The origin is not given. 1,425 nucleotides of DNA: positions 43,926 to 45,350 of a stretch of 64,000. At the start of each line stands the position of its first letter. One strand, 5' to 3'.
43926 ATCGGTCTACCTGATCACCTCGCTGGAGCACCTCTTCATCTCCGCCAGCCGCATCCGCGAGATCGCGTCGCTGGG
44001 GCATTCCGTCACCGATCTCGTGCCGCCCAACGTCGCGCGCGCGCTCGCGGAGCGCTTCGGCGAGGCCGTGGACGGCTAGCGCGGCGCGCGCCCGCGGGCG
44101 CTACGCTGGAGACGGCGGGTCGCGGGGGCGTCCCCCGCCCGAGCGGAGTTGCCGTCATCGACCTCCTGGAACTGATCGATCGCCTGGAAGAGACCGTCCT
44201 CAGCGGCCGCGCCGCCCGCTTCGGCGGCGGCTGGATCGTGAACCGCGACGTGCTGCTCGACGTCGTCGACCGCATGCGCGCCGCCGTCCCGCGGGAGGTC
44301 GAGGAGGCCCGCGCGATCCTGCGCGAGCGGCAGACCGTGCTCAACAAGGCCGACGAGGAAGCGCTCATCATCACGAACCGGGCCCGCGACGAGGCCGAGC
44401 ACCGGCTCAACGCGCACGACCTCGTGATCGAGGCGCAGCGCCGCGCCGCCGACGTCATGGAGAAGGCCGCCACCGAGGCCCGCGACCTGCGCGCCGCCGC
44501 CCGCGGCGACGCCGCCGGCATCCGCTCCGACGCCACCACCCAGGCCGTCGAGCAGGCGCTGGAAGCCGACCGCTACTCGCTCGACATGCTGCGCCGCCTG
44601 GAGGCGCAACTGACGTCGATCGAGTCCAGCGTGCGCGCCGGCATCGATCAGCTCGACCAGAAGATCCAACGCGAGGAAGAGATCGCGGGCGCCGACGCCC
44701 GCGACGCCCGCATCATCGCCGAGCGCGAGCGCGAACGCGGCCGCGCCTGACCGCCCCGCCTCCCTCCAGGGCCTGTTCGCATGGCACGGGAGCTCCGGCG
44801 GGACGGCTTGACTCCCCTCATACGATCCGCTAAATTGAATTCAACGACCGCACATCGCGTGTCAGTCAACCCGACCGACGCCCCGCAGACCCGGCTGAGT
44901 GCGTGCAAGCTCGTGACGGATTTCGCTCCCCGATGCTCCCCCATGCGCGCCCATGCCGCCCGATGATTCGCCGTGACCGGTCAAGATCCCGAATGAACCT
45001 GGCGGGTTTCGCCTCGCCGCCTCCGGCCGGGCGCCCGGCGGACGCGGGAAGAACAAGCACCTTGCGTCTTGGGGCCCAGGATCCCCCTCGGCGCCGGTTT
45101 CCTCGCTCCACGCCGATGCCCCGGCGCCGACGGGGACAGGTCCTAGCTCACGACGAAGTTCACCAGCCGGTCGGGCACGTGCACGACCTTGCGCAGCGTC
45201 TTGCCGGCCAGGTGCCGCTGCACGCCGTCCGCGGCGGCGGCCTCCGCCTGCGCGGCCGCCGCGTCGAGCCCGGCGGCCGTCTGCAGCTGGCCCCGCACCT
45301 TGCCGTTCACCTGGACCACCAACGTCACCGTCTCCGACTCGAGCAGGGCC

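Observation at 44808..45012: Orphan second copy of the same promoter, box and phased 10-nt array between convergent genes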

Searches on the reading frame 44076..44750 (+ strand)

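Call 33: search_protein_families(library=phrogs, proteins=[window:44076-44750:+], max_evalue=0.01)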
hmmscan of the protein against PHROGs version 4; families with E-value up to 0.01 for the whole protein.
window:44076-44750:+ (224 aa): 0 families

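Call 34: search_protein_families(library=ncbifam, proteins=[window:44076-44750:+], max_evalue=0.01)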
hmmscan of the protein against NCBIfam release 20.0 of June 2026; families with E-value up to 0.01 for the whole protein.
window:44076-44750:+ (224 aa): 2 families
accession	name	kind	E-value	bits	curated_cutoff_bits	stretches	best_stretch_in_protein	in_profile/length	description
NF045983.1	ProtAdnltaseVbhT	equivalog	0.0033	16.6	800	1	61-197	194-323/419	type II toxin-antitoxin system protein adenylyltransferase VbhT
NF002424.0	PRK01558.1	equivalog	0.0074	15.9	241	1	112-162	23-72/203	V-type ATP synthase subunit E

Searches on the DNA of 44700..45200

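Call 14: search_rna_families(source=window, start=44700, end=45200, threshold=evalue, max_evalue=10)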
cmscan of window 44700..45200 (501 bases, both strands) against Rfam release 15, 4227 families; matches with E-value up to 10: 5.
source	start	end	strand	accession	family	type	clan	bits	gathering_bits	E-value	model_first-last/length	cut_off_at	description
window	45082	45136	+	RF02355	BjrC174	Gene; sRNA;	-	22.7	45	0.05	94-145/201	no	Bradyrhizobiaceae sRNA BjrC174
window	44944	44993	-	RF02465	Ms_AS-5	Gene; sRNA;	-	21.7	46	0.11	1-45/45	no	Mycobacterium sRNA Ms_AS-5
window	45082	45136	+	RF03837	mir-3138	Gene; miRNA;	-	20.2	90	1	1-82/82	no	mir-3138 microRNA precursor family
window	45040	45108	+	RF03847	mir-1538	Gene; miRNA;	-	14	78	9.4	1-58/58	no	mir-1538 microRNA precursor family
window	45067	45193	+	RF02884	BcKCsr7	Gene; sRNA;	-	12.1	59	7.4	1-157/157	no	Burkholderia sRNA 7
